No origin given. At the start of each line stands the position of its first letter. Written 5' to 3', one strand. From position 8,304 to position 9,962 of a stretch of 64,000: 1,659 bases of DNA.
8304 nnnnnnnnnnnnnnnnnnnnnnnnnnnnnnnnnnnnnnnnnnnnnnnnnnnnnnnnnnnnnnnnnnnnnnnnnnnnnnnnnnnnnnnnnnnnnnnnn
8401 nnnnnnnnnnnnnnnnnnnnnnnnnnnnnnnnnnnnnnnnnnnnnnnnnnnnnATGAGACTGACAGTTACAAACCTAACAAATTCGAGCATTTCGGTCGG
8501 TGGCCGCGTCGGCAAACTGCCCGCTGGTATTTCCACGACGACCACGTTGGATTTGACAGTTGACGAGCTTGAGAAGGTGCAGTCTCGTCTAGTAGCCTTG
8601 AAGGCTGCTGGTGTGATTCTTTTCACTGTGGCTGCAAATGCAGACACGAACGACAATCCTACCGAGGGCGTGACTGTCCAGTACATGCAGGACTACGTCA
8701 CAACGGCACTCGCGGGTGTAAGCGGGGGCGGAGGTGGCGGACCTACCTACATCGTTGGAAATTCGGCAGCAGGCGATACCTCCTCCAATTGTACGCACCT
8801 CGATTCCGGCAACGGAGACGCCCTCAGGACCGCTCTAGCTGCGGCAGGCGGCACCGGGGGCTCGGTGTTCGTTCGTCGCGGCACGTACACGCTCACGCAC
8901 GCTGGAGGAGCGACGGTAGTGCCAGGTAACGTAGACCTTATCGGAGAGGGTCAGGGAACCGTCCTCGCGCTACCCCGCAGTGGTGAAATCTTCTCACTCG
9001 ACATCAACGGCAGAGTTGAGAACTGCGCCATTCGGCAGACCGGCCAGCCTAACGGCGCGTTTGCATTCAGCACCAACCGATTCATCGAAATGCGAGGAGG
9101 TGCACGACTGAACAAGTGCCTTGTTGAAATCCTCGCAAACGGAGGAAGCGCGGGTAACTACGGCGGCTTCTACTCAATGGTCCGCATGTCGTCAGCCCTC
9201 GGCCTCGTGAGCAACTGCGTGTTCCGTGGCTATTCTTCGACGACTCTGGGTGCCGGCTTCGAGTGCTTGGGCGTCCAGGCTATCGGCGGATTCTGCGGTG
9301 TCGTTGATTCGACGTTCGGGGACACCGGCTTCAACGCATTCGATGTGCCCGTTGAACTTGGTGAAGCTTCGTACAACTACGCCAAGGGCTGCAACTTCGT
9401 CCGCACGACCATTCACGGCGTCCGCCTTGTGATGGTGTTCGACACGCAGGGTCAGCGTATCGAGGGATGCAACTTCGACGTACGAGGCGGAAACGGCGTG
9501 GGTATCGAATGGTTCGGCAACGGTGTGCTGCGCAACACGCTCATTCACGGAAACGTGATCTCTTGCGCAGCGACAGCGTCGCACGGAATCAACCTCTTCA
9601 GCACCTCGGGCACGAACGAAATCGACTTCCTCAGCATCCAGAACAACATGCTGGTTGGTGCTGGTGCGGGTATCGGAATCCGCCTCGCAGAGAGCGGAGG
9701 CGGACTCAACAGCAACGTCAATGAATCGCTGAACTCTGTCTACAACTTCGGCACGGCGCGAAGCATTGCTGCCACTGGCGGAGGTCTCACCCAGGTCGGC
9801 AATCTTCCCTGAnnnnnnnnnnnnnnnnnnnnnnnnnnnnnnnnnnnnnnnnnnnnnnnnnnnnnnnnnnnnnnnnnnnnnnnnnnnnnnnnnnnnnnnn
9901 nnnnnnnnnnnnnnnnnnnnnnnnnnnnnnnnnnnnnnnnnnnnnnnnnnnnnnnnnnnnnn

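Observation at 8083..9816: Lone plus-strand gene for a Gly-rich beta-helix protein in an otherwise strictly minus-strand block, ending 1 nt from a convergent gene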

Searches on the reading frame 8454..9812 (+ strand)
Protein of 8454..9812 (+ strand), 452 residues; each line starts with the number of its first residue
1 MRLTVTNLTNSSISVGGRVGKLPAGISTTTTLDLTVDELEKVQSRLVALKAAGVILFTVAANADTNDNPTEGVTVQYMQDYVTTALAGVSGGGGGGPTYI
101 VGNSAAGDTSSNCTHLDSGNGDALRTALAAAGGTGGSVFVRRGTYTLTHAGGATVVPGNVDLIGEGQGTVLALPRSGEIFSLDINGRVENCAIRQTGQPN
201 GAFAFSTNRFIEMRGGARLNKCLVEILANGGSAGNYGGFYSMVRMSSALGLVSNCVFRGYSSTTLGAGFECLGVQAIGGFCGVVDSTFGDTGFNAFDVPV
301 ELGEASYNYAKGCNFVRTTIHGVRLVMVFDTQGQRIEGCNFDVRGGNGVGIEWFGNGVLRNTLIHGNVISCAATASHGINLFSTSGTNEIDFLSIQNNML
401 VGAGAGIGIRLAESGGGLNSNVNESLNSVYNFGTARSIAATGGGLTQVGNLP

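Call 5: search_protein_families(library=pfam, proteins=[window:8454-9812:+], max_evalue=1)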
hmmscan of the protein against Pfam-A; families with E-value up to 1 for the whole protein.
window:8454-9812:+ (452 aa): 0 families

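Call 6: search_protein_families(library=phrogs, proteins=[window:8454-9812:+], max_evalue=1)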
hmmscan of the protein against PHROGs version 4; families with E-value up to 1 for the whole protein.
window:8454-9812:+ (452 aa): 0 families

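Call 9: search_dna_similar(query=window:8454-9812:+, collection=phages, mode=protein, max_evalue=0.01)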
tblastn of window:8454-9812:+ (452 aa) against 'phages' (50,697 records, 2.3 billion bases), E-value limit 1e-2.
No match.

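Call 10: find_homologous_proteins(query=window:8454-9809:+, max_evalue=0.001)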
Query window:8454-9809:+ (452 aa): 3 proteins with E <= 0.001 among 8000 candidates.
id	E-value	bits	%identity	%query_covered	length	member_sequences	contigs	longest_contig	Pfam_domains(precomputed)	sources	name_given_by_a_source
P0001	9.0e-289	976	100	100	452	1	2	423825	-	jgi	jgi:hypothetical protein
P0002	1.4e-132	461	56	99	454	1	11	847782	-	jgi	jgi:hypothetical protein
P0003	6.0e-122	426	56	79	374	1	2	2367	-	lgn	-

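Call 11: find_encoding_contigs(protein=P0002, flank=10000, max_places=6)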
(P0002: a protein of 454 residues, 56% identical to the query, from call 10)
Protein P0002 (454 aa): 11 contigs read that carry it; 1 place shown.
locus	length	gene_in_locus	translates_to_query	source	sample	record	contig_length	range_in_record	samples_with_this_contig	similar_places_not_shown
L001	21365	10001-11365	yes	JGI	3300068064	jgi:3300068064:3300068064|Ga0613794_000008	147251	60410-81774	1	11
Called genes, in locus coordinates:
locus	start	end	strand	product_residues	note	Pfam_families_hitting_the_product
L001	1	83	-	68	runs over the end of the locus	-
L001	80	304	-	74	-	-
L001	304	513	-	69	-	-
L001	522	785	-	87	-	-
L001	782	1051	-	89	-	-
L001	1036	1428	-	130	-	-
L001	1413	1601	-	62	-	-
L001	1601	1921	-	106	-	-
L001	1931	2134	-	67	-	-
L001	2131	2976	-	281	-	PF02272:DHHA1 (faint)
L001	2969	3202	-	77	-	-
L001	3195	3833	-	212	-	PF18143:HAD_SAK_2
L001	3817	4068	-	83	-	-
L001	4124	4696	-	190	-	-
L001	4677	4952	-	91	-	-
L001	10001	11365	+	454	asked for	-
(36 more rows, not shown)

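Call 12: find_encoding_contigs(protein=P0001, flank=10000, max_places=4)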
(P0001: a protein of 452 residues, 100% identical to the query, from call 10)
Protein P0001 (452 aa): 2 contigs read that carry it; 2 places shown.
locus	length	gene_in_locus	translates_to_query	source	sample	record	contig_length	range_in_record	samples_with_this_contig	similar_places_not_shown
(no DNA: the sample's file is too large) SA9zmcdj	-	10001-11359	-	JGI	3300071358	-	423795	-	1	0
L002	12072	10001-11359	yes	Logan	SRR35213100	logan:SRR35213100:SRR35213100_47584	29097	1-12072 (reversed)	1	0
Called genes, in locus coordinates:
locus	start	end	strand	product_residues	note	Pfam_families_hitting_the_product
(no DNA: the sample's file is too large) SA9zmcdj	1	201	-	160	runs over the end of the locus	-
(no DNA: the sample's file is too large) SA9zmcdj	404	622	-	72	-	-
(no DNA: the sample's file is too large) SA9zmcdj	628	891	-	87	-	-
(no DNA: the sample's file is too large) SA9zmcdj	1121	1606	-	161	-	-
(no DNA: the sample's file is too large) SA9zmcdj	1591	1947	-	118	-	-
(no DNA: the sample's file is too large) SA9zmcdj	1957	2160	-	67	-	-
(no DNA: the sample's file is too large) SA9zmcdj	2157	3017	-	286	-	PF02272:DHHA1 (weak)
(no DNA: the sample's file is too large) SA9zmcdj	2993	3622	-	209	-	PF18143:HAD_SAK_2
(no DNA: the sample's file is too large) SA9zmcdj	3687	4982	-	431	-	-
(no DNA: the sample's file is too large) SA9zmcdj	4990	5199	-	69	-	-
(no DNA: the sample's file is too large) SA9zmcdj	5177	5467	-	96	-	-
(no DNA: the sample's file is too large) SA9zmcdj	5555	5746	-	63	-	-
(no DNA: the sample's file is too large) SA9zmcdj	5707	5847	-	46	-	-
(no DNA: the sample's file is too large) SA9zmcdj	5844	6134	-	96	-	-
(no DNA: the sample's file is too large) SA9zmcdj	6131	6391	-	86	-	-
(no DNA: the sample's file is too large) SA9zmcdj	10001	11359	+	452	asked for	-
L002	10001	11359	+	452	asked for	-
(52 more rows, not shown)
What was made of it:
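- Checked: The depositor's gene calls around the locus are likewise all minus (call 12).
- The orientation is the same in two diverged genomes and in a second assembly (calls 11, 12).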

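Call 14: search_solved_structures(query=window:8454-9809:+, max_evalue=10, show_alignments=2)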
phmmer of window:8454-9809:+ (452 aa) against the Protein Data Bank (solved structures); distinct sequences matched with E-value up to 10: 4.
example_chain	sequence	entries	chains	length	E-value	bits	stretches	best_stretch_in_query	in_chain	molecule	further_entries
6iic_C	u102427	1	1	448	0.077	15.2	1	112-171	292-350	VP3 of Mud crab dicistrovirus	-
2luw_A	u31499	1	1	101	0.18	14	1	72-141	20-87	Metalloprotease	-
7pwf_G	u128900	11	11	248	0.53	12.4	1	318-360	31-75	40S ribosomal protein S6 | Ribosomal protein S6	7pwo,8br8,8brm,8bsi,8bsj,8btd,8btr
3pf2_A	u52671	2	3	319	1.2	11.3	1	321-395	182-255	Cell wall surface anchor family protein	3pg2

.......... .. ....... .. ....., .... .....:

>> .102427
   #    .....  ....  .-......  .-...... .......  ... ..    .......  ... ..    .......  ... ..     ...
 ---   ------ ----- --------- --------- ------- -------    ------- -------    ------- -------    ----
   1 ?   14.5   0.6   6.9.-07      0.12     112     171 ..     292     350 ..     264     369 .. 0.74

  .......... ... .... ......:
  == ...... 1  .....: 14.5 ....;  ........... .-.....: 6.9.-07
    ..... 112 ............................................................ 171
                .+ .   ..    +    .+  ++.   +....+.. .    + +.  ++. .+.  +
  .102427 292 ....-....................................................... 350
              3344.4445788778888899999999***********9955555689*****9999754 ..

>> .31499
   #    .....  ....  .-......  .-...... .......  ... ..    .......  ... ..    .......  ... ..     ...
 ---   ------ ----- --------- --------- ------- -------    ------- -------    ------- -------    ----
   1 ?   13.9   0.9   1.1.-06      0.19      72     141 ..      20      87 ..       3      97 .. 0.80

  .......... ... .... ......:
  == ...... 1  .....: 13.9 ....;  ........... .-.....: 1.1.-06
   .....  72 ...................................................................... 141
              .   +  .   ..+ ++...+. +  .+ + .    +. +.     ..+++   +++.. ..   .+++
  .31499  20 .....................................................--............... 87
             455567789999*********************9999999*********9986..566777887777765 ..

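Call 23: predict_structure(alignment_id=A1)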
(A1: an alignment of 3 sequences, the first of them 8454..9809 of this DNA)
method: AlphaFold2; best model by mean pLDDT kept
length: 452 residues; sequences in the alignment: 3
mean_pLDDT: 68.5   pTM: 0.70
mean pLDDT of the five models: 68.5, 66.3, 63.9, 62.1, 61.2
residues with pLDDT >= 90: 81; 70-90: 172; 50-70: 82; < 50: 117
segments of 3 or more residues with pLDDT < 50: 1-35, 43-95, 105-107, 200-206, 235-237, 442-446, 448-452
pLDDT, mean of each block of 10 residues (from residue 1): 42 36 36 48 46 36 32 27 30 51 54 60 82 83 72 82 82 64 91 72 54 90 79 54 90 91 61 88 93 73 88 89 82 90 82 81 91 88 68 85 85 61 72 79 48 41
secondary structure, 60 per line:
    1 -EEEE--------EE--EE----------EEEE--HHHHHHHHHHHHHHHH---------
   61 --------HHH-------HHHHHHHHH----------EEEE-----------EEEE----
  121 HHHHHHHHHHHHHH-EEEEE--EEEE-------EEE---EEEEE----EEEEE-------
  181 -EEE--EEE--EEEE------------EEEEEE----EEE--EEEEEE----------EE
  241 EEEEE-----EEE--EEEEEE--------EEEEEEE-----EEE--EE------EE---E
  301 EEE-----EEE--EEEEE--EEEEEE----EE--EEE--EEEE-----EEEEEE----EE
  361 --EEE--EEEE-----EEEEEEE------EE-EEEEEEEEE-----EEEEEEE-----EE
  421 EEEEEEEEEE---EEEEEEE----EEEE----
elements in order: E2-5 E30-33 H36-51 H79-87 E98-101 E113-116 H121-134 E136-140 E143-146 E154-156 E160-164 E169-173 E182-184 E187-189 E192-195 E208-213 E218-220 E223-228 E239-245 E251-253 E256-261 E270-276 E282-284 E300-303 E309-311 E314-318 E321-326 E335-337 E340-343 E349-354 E363-365 E368-371 E377-383 E393-401 E407-413 E419-430 E434-440 E445-448
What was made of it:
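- Tried and rejected: With a 3-sequence alignment it was poor (pLDDT 68.5, N-terminus unresolved; call 23).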

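Call 26: fold_search(model_id=the predicted structure, library=pdb)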
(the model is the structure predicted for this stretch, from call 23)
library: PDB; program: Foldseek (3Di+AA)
matches with E <= 10: 353; with E <= 0.001: 64
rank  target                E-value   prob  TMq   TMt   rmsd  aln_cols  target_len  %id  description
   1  2pyg_A                3.8e-07  1.00  0.40  0.47   9.5       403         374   15  Azotobacter vinelandii Mannuronan C-5 epimerase AlgE4 A-module (released 2008-05-27)
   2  2pyg_B                6.0e-07  1.00  0.41  0.48   8.2       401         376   15  Azotobacter vinelandii Mannuronan C-5 epimerase AlgE4 A-module (released 2008-05-27)
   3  9ozd_A                1.3e-06  1.00  0.31  0.38  13.1       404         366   13  Crystal structure of the polysaccharide lyase RbmB from Vibrio cholerae bound to Vibrio Polysaccharide (released 2026-03-11)
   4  5lw3                  1.4e-06  1.00  0.42  0.49   9.4       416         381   14  Azotobacter vinelandii Mannuronan C-5 epimerase AlgE6 A-module (released 2017-10-25)
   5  8ja4                  1.4e-06  1.00  0.26  0.24  14.2       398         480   14  Structure of the alginate epimerase/lyase (released 2024-05-08)
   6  2pyh_B                4.0e-06  1.00  0.33  0.38  12.5       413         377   15  Azotobacter vinelandii Mannuronan C-5 epimerase AlgE4 A-module complexed with mannuronan trisaccharide (released 2008-05-27)
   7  6nw9_B                4.2e-06  1.00  0.32  0.25  16.9       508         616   12  CRYSTAL STRUCTURE OF A TAILSPIKE PROTEIN 3 (TSP3, ORF212) FROM ESCHERICHIA COLI O157:H7 BACTERIOPHAGE CBA120 (released 2019-06-05)
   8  9ozl_C                4.8e-06  1.00  0.36  0.43  10.7       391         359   14  Crystal structure of the polysaccharide lyase RbmB from Vibrio cholerae (released 2026-03-11)
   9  5w6f_A                6.4e-06  1.00  0.30  0.23  16.1       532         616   10  Crystal structure of Bacteriophage CBA120 tailspike protein 3 (TSP3, orf212) (released 2018-10-24)
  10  6nw9_C                1.7e-05  1.00  0.30  0.24  17.2       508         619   11  CRYSTAL STRUCTURE OF A TAILSPIKE PROTEIN 3 (TSP3, ORF212) FROM ESCHERICHIA COLI O157:H7 BACTERIOPHAGE CBA120 (released 2019-06-05)
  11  8jaz_A                1.7e-05  1.00  0.21  0.21  14.6       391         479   14  Structure of the alginate epimerase/lyase complexed with di-mannuronic acid (released 2024-05-08)
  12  4xlh                  5.1e-05  1.00  0.45  0.35   8.7       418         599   13  Tailspike protein double mutant D339A/E372A of E. coli bacteriophage HK620 (released 2016-01-20)
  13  4xor_A                6.8e-05  1.00  0.40  0.31   9.8       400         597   12  Tailspike protein double mutant D339N/E372Q of E. coli bacteriophage HK620 in complex with pentasaccharide (released 2016-01-27)
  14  7xzd_A                6.8e-05  1.00  0.30  0.30  12.2       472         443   10  Mutant (F179A) of the N-terminal domain of fucoidan lyase FdlA (released 2022-09-28)
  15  4xlc                  8.7e-05  1.00  0.42  0.33  11.1       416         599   13  Tailspike protein double mutant D339N/E372A of E. coli bacteriophage HK620 (released 2016-01-20)
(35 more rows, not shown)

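Call 32: search_protein_representatives(alignment_id=A1)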
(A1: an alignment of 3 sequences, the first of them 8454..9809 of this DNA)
Query: 3 sequences, 452 profile positions. Proteins with E-value up to 0.001 (for the whole library): 351; up to 1e-10: 50; up to 1e-30: 9. The best 150 are listed.
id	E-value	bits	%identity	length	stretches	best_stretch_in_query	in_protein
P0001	6.6e-257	868.8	-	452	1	1-452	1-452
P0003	2.8e-199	678.9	-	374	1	82-452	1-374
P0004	8.1e-118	410.4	-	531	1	86-451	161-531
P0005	1.8e-101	356.5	-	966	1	81-451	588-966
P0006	2.4e-99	349.5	-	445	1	65-440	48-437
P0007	1.1e-96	340.6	-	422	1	89-451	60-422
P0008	3.7e-75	269.8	-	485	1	63-439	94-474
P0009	2.0e-69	250.8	-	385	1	89-450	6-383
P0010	3.2e-67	243.6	-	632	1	89-415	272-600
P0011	1.4e-23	99.7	-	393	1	95-445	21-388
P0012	6.1e-19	84.4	-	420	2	3-203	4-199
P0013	3.8e-16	75.2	-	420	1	3-202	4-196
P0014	1.6e-14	69.9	-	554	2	89-258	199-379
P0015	2.3e-14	69.4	-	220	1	1-91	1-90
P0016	2.3e-14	69.3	-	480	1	92-225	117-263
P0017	2.7e-14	69.1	-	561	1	95-208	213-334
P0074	8.7e-10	54.3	-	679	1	7-197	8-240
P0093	3.7e-09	52.2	-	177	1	1-110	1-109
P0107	2.4e-08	49.5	-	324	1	1-312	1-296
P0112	3.0e-08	49.2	-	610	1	1-76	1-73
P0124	4.9e-08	48.5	-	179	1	1-79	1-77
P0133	7.0e-08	48.0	-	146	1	1-85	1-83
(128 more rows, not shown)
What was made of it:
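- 8742..9809 (+): Right-handed parallel beta-helix, residues 97-452. Inferred polysaccharide-binding and possibly polysaccharide-cleaving receptor domain. The profile search found 351 homologues (call 32).
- There are 351 homologues (call 32).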

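Call 33: find_related_loci(query=A1, collection=viral_contigs, flank=10000)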
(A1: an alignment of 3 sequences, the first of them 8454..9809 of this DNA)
Query A1 (452 aa) in viral_contigs; peptide patterns used: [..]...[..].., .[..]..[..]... (x = any residue, [..] = any of these).
36 stretches matched a pattern, but none encodes a relative of the query by tblastn (E <= 1e-3).

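Call 35: search_protein_families(library=pfam, alignment_id=A4, max_evalue=0.001)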
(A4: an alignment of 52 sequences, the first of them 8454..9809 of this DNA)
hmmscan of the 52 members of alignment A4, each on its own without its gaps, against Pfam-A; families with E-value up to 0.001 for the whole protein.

A. member 1, window:8454-9809:+ (452 aa): 0 families

B. families by the number of members that match (of 52 scanned): 5 families
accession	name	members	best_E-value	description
PF13229.12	Beta_helix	11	1.9e-13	Right handed beta helix region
PF05048.19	NosD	6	3.1e-08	Periplasmic copper-binding protein (NosD)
PF12708.12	Pect-lyase_RHGA_epim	4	1.4e-07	Rhamnogalacturonase A/epimerase, pectate lyase-like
PF22352.2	K319L-like_PKD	1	6.3e-06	K319L-like, PKD domain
PF00295.23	Glyco_hydro_28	1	2.4e-05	Glycosyl hydrolases family 28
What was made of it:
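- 8742..9809 (+): Of 52 aligned homologues, 11 hit Pfam Beta_helix, 6 NosD, 4 Pect-lyase_RHGA_epim and 1 GH28 (call 35).
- On Pectin-lyase-like right-handed parallel beta-helix superfamily: Of 52 aligned homologues, 11 hit Beta_helix, 6 NosD, 4 Pect-lyase_RHGA_epim and 1 GH28 (call 35), so the link is transitive only.
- Closest known: Alginate C-5 epimerases AlgE4/AlgE6 and polysaccharide lyases. Same: The fold is shared, as is an N-terminal cap motif of the Pect-lyase_RHGA_epim type that is found in distant homologues (call 35).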

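Call 36: search_protein_families(library=phrogs, alignment_id=A4, max_evalue=0.001)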
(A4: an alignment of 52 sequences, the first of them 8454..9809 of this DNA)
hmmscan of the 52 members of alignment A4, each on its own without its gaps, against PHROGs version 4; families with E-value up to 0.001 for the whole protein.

A. member 1, window:8454-9809:+ (452 aa): 0 families

B. families by the number of members that match (of 52 scanned): 29 families (the first 25 are shown)
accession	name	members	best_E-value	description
phrog_892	-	2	2.9e-16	tail fiber protein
phrog_32829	-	2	1.4e-11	tail fiber protein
phrog_2234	-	2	1.7e-08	tail spike protein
phrog_7458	-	2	0.00013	tail spike protein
phrog_33494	-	1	5.5e-44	-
phrog_5668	-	1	9.5e-44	tail fiber protein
phrog_11518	-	1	7.4e-29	tail fiber protein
phrog_27782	-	1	1.1e-28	-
phrog_16867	-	1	4.5e-27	-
phrog_16641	-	1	1.1e-26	tail fiber protein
phrog_2647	-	1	5.8e-23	head decoration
phrog_17264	-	1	4.3e-21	-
phrog_24595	-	1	8.6e-20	virion structural protein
phrog_13925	-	1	1.5e-19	-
phrog_14570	-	1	5.6e-19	-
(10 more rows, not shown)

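Call 37: search_protein_families(library=phrogs, proteins=[P0012, P0013, P0015, P0074, P0093, P0107, P0112, P0124, P0133, P0004], max_evalue=0.01)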
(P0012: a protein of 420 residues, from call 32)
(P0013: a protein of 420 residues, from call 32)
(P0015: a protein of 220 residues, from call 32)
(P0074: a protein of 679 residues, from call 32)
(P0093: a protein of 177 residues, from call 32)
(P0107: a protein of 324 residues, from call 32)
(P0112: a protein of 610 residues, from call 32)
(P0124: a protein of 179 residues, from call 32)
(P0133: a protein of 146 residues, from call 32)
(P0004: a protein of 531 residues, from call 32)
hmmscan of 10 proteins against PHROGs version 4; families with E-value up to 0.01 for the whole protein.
P0012 (420 aa): 0 families

P0013 (420 aa): 0 families

P0015 (220 aa): 0 families

P0074 (679 aa): 0 families

P0093 (177 aa): 3 families
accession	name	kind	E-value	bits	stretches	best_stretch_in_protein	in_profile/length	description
phrog_21978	-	unknown function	1.1e-06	29.7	1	52-175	104-216/220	-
phrog_18179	-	head and packaging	7.5e-06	26.4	1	51-145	354-450/482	virion structural protein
phrog_21510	-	unknown function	2.3e-05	24.3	1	80-143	456-521/555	-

P0107 (324 aa): 0 families

P0112 (610 aa): 2 families
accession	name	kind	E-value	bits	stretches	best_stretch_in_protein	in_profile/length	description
phrog_5939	-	tail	2.4e-08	33.9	1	377-512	550-693/801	tail protein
phrog_34853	-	unknown function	0.0035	16.9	0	390-435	222-265/555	-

P0124 (179 aa): 0 families

P0133 (146 aa): 4 families
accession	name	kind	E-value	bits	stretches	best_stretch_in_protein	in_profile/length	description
phrog_16355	-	unknown function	5.8e-09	36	1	60-146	723-799/799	-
phrog_21909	-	unknown function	4.5e-08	34.1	1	66-144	67-151/294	-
phrog_32123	-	unknown function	0.00041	19.8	1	101-144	346-389/532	-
phrog_27613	-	tail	0.0047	16.3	1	79-146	634-699/779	tail protein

P0004 (531 aa): 0 families

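Call 42: find_encoding_contigs(protein=P0133, flank=10000, max_places=3)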
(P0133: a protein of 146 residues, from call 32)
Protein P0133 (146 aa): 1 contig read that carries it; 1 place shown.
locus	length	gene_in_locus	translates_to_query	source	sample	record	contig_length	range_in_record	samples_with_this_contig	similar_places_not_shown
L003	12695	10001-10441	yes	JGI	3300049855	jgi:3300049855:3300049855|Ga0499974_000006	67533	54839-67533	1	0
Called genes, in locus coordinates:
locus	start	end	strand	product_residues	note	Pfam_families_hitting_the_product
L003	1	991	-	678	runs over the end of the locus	PF27249:MJ0330_N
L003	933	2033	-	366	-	-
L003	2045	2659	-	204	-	-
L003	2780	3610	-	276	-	-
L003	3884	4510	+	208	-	-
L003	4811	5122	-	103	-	-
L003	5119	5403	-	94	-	PF18905:DUF5661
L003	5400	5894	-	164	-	-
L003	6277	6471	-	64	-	-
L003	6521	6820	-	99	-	-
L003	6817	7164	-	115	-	-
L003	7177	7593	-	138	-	-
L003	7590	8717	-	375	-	-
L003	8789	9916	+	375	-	-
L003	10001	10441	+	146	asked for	-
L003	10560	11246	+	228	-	-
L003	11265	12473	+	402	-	-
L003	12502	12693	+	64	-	?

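Call 44: search_protein_families(library=phrogs, proteins=[L003:8789-9916:+, L003:10001-10441:+, L003:10560-11246:+, L003:11265-12473:+, L003:7590-8717:-], max_evalue=0.01)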
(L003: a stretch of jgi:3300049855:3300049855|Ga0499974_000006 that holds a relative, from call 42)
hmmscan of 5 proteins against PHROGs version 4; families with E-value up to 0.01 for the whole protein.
L003:8789-9916:+ (375 aa): 1 family
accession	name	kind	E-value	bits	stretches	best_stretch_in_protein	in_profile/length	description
phrog_17327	-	connector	3.9e-21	76.4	1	229-332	252-354/405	head-tail connector protein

L003:10001-10441:+ (146 aa): 4 families
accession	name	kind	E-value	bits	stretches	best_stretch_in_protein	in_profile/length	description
phrog_16355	-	unknown function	5.8e-09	36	1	60-146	723-799/799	-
phrog_21909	-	unknown function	4.5e-08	34.1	1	66-144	67-151/294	-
phrog_32123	-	unknown function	0.00041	19.8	1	101-144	346-389/532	-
phrog_27613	-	tail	0.0047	16.3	1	79-146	634-699/779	tail protein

L003:10560-11246:+ (228 aa): 0 families

L003:11265-12473:+ (402 aa): 1 family
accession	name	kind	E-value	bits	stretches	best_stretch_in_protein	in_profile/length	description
phrog_5596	-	unknown function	1.4e-08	34.9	1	93-290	73-261/451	-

L003:7590-8717:- (375 aa): 1 family
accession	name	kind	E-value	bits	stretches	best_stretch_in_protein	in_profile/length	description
phrog_21298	-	unknown function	0.007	16.4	0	24-73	22-71/369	-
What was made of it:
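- After a connector-like gene in L003 (calls 42, 44).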

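Call 45: search_protein_families(library=pfam, proteins=[L003:8789-9916:+, L003:10001-10441:+, L003:10560-11246:+, L003:11265-12473:+, L003:7590-8717:-], max_evalue=0.01)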
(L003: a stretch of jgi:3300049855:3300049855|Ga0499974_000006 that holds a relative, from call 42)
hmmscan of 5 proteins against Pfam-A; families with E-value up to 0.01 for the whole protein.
L003:8789-9916:+ (375 aa): 0 families

L003:10001-10441:+ (146 aa): 0 families

L003:10560-11246:+ (228 aa): 0 families

L003:11265-12473:+ (402 aa): 0 families

L003:7590-8717:- (375 aa): 0 families
